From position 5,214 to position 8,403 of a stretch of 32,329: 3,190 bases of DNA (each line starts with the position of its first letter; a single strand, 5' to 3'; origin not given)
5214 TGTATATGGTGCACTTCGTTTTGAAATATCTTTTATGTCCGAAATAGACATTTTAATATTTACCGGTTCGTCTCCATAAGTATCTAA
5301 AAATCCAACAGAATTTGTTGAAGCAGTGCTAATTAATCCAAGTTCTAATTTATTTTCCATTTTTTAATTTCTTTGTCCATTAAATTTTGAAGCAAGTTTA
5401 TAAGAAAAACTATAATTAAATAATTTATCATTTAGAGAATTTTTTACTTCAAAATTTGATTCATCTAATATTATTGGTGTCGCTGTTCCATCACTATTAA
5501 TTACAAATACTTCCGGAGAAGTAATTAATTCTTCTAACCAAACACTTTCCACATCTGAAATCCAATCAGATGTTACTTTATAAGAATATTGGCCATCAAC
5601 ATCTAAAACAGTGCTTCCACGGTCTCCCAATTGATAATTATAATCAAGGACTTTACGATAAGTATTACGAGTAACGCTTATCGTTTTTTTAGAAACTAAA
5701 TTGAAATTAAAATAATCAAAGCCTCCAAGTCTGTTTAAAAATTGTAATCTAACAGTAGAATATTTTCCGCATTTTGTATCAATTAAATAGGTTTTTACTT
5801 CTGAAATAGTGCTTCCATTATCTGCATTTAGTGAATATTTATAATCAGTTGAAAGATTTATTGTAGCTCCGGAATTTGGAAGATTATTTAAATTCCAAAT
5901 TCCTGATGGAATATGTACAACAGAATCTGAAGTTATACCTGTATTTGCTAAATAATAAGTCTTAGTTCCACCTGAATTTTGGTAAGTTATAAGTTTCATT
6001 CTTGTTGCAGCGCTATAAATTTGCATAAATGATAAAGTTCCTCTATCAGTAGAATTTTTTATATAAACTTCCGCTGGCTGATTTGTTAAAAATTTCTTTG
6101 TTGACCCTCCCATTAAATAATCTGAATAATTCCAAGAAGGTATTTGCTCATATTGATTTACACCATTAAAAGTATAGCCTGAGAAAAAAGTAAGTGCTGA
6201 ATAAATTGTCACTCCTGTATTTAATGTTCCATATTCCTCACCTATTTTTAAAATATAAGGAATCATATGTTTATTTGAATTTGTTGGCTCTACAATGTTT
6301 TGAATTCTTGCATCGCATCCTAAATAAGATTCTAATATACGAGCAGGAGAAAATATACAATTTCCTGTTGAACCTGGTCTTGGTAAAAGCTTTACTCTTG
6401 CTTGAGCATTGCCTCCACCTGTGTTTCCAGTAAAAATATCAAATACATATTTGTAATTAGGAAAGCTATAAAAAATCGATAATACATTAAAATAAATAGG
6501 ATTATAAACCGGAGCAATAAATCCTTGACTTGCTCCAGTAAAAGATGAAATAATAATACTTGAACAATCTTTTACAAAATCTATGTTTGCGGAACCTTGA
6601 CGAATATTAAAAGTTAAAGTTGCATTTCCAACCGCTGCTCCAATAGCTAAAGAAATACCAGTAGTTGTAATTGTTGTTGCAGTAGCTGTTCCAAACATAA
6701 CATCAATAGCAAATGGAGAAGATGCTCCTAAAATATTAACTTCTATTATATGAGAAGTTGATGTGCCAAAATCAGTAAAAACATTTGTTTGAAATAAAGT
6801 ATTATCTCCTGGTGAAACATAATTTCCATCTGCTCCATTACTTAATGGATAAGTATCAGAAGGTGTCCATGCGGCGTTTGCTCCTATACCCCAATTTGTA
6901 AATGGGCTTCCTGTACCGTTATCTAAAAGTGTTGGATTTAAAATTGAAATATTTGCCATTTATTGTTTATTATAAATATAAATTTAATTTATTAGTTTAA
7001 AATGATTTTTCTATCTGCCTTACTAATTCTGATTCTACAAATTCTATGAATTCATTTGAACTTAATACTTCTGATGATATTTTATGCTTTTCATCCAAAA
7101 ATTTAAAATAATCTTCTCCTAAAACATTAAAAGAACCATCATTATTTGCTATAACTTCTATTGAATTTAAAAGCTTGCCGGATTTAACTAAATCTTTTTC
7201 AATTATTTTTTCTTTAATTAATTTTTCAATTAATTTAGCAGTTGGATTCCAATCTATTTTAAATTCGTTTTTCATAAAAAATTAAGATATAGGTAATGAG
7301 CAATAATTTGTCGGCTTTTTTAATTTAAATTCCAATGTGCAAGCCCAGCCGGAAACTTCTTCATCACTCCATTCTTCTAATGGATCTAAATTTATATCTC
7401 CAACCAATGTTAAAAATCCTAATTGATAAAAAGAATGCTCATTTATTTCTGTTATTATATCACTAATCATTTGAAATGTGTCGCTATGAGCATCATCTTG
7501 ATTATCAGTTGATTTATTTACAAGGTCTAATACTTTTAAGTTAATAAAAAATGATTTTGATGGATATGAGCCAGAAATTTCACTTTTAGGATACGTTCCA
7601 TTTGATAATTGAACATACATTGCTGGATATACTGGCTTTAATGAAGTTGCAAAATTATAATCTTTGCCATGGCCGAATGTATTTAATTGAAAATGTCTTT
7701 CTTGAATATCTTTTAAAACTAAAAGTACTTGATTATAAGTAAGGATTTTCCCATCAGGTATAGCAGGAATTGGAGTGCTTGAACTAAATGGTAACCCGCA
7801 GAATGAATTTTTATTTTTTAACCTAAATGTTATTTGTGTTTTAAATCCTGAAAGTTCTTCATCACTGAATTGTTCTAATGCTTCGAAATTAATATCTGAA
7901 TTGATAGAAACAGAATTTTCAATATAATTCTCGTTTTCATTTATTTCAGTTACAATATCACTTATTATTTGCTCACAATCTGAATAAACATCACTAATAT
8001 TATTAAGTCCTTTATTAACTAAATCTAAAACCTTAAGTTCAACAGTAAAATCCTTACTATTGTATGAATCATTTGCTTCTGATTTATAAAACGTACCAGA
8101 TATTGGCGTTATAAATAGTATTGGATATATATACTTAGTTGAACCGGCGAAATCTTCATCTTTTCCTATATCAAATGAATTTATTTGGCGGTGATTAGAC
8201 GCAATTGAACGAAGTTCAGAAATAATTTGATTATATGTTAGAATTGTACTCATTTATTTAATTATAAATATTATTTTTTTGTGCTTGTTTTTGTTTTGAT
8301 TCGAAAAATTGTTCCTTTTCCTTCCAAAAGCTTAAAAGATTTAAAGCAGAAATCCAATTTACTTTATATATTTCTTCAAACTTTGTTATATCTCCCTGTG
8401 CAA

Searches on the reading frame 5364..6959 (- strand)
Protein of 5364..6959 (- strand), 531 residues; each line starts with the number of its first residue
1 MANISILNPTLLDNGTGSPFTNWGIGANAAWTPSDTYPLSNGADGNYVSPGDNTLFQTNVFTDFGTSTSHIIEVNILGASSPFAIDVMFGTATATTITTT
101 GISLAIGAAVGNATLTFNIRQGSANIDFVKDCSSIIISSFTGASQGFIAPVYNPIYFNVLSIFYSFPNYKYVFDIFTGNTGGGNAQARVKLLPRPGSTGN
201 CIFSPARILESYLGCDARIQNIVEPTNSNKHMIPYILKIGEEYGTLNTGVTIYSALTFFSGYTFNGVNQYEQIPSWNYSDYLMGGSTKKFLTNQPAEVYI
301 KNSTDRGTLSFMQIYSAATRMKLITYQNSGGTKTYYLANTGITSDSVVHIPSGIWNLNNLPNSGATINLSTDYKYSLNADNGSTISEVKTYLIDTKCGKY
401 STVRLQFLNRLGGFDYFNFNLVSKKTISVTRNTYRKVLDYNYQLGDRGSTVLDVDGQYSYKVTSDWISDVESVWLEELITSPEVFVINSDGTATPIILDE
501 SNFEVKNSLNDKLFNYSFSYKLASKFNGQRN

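Call 9: search_protein_families(library=phrogs, proteins=[window:5364-6959:-], max_evalue=0.001)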
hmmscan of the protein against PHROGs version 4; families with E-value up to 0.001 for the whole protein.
window:5364-6959:- (531 aa): 0 families

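Call 23: search_protein_families(library=pfam, proteins=[window:5364-6959:-], max_evalue=0.01)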
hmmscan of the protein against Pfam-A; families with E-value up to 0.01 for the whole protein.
window:5364-6959:- (531 aa): 0 families

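Call 48: find_homologous_proteins(query=window:5364-6959:-, max_evalue=0.00001)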
Query window:5364-6959:- (531 aa): 107 proteins with E <= 0.00001 among 8000 candidates.
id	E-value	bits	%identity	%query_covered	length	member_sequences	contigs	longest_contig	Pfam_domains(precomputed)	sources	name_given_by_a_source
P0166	0.0e+0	1187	100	100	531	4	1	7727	-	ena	-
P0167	3.4e-245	833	68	100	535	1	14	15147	-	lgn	-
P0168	7.6e-219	746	64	100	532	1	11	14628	-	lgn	-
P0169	6.6e-215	733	62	100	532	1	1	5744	-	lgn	-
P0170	1.5e-170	587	54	99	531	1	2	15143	-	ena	-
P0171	3.3e-154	533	48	100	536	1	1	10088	-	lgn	-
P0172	4.3e-154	532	51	100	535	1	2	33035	-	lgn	-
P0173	1.3e-145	504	59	72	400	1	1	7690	-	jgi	jgi:hypothetical protein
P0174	6.6e-139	482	58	72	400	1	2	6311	-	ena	-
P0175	4.4e-129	450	45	100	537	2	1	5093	-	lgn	-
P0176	3.5e-125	437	45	99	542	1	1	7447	-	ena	-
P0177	6.3e-124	433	43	99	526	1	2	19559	-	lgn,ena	-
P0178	7.4e-113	396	49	75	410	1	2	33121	-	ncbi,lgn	-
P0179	1.6e-111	392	42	100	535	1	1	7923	-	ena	-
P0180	2.9e-107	378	49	72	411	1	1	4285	-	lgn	-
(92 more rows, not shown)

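Call 50: find_encoding_contigs(protein=P0166, flank=10000, max_places=6)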
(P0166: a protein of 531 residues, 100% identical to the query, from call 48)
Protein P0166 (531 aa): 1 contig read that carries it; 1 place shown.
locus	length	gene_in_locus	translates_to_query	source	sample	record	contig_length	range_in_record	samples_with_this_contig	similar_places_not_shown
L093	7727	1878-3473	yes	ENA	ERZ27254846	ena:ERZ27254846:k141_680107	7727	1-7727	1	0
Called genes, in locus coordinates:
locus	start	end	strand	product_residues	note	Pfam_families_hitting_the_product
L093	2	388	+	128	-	?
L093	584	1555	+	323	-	-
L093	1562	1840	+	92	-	-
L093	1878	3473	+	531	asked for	-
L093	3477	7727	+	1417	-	?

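Call 61: predict_structure(alignment_id=A3)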
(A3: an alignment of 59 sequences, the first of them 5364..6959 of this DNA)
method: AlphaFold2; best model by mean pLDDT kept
length: 531 residues; sequences in the alignment: 59
mean_pLDDT: 86.3   pTM: 0.70
mean pLDDT of the five models: 86.3, 86.0, 85.7, 84.7, 82.0
residues with pLDDT >= 90: 254; 70-90: 235; 50-70: 40; < 50: 2
segments of 3 or more residues with pLDDT < 50: none
pLDDT, mean of each block of 10 residues (from residue 1): 78 67 91 67 90 95 86 89 95 94 87 95 91 71 65 89 87 90 87 85 92 90 91 91 86 84 90 78 89 93 92 80 94 89 83 93 81 94 92 86 93 93 84 86 83 86 88 90 93 90 66 78 81 62
secondary structure, 60 per line:
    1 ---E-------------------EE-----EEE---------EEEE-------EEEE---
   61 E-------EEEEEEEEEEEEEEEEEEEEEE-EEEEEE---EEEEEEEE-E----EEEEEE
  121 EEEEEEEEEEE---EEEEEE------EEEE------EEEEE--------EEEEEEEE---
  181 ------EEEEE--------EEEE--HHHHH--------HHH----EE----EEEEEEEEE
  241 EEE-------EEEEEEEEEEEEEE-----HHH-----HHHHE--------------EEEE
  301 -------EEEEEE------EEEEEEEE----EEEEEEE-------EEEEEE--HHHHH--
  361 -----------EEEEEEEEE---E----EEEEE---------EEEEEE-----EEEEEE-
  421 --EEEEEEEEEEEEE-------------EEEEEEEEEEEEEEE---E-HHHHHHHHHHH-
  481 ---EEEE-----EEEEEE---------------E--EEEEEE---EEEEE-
elements in order: E31-33 E43-46 E54-57 E69-90 E92-97 E101-108 E115-131 E135-140 E147-150 E157-161 E170-177 E187-191 E200-203 H206-210 E232-243 E251-264 H278-281 E297-300 E308-313 E320-327 E332-338 E346-351 H354-358 E372-380 E389-393 E403-408 E414-419 E423-435 E449-463 H469-479 E484-487 E493-498 E517-522 E526-530

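Call 65: fold_search(model_id=the predicted structure, library=pdb)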
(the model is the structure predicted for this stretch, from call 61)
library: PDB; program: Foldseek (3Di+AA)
matches with E <= 10: 1431; with E <= 0.001: 3
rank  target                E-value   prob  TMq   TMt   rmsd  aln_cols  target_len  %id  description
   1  7wqv_B                2.9e-04  0.91  0.12  0.23  21.5       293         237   10  Crystal structure of a neutralizing monoclonal antibody (Ab08) in complex with SARS-CoV-2 receptor-binding domain (RBD (released 2023-01-25)
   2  3e0g_A                5.4e-04  0.60  0.17  0.18  26.4       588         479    9  Structure of the Leukemia Inhibitory Factor Receptor (LIF-R) domains D1-D5 (released 2008-09-23)
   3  7wqv_F                8.2e-04  0.77  0.12  0.22  21.7       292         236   11  Crystal structure of a neutralizing monoclonal antibody (Ab08) in complex with SARS-CoV-2 receptor-binding domain (RBD (released 2023-01-25)
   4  3f83                  1.0e-03  0.60  0.17  0.18  28.6       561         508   10  Structure of fusion complex of the minor pilin CfaE and major pilin CfaB of CFA/I pili from ETEC E. coli (released 2009-08-11)
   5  3gfu_A                1.2e-03  0.96  0.16  0.31  13.8       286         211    9  FaeE-FaeG chaperone-major pilin complex of F4 ac 5/95 fimbriae (released 2009-10-20)
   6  3gew_C                1.5e-03  0.95  0.16  0.31  13.9       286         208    9  FaeE-FaeG chaperone-major pilin complex of F4 ad fimbriae (released 2009-10-20)
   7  4kkq_B                1.6e-03  0.60  0.11  0.20  20.6       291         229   11  Crystal structure of Vibrio cholerae RbmA (crystal form 1) (released 2013-05-22)
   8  4be5_A                1.7e-03  0.63  0.11  0.21  20.6       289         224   13  V. cholera biofilm scaffolding protein RbmA (released 2013-12-18)
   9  5hcc_B                2.3e-03  0.51  0.18  0.16  26.5       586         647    6  Ternary complex of human Complement C5 with Ornithodoros moubata OmCI and Dermacentor andersoni RaCI3. (released 2016-03-30)
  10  7mp0_C                2.5e-03  0.63  0.16  0.21  24.2       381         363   10  CRYSTAL STRUCTURE OF NATIVE BOVINE ARRESTIN 1 IN COMPLEX WITH 1D-MYO-INOSITOL 5-DIPHOSPHATE PENTAKISPHOSPHATE (5-PP IP (released 2021-10-13)
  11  7mp0_A                3.4e-03  0.60  0.16  0.21  24.1       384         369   10  CRYSTAL STRUCTURE OF NATIVE BOVINE ARRESTIN 1 IN COMPLEX WITH 1D-MYO-INOSITOL 5-DIPHOSPHATE PENTAKISPHOSPHATE (5-PP IP (released 2021-10-13)
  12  7f1x_C                3.4e-03  0.54  0.15  0.20  24.8       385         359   11  X-ray crystal structure of visual arrestin complexed with inositol 1,4,5-triphosphate (released 2021-10-27)
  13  3ugu                  3.7e-03  0.57  0.16  0.22  25.6       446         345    9  Crystal Structure of p44 (Splice Variant of Visual Arrestin) (released 2012-02-08)
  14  9fxs_C                3.9e-03  0.60  0.13  0.26  15.4       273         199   11  Cryo-EM structure of the type 1 pilus complex including pilus rod and FimI-bound assembly platform after incorporation (released 2025-06-04)
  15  7jtb_C                3.9e-03  0.60  0.16  0.21  24.0       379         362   10  CRYSTAL STRUCTURE OF NATIVE BOVINE ARRESTIN 1 IN COMPLEX WITH INOSITOL HEXAKISPHOSPHATE (released 2021-10-13)
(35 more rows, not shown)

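Call 94: search_solved_structures(query=A3, max_evalue=5)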
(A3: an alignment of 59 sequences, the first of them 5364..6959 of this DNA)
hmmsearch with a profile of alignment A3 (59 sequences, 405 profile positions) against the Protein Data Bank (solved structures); distinct sequences matched with E-value up to 5: 4.
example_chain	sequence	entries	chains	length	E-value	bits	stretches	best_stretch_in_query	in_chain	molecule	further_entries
1kr0_A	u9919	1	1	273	0.51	12.4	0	268-287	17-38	Hevamine A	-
1kqy_A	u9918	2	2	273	0.56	12.3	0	268-287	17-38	Hevamine A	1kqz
1hvq_A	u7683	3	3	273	0.74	11.9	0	268-287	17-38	HEVAMINE A | Hevamine-A | HEVAMINE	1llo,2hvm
1kr1_A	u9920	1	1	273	0.74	11.9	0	268-287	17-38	Hevamine A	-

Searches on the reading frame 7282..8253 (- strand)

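Call 9: search_protein_families(library=phrogs, proteins=[window:7282-8253:-], max_evalue=0.001)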
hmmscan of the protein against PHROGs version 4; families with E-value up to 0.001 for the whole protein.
window:7282-8253:- (323 aa): 0 families

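Call 23: search_protein_families(library=pfam, proteins=[window:7282-8253:-], max_evalue=0.01)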
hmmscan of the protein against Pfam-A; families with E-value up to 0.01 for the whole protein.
window:7282-8253:- (323 aa): 0 families

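Call 71: search_protein_families(library=pfam, proteins=[window:7282-8253:-], max_evalue=10)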
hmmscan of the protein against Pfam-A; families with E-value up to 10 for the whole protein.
window:7282-8253:- (323 aa): 1 family
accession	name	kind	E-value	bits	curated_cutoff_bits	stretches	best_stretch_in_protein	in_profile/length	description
PF12436.14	USP7_ICP0_bdg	-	0.066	13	27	1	62-111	56-105/241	ICP0-binding domain of Ubiquitin-specific protease 7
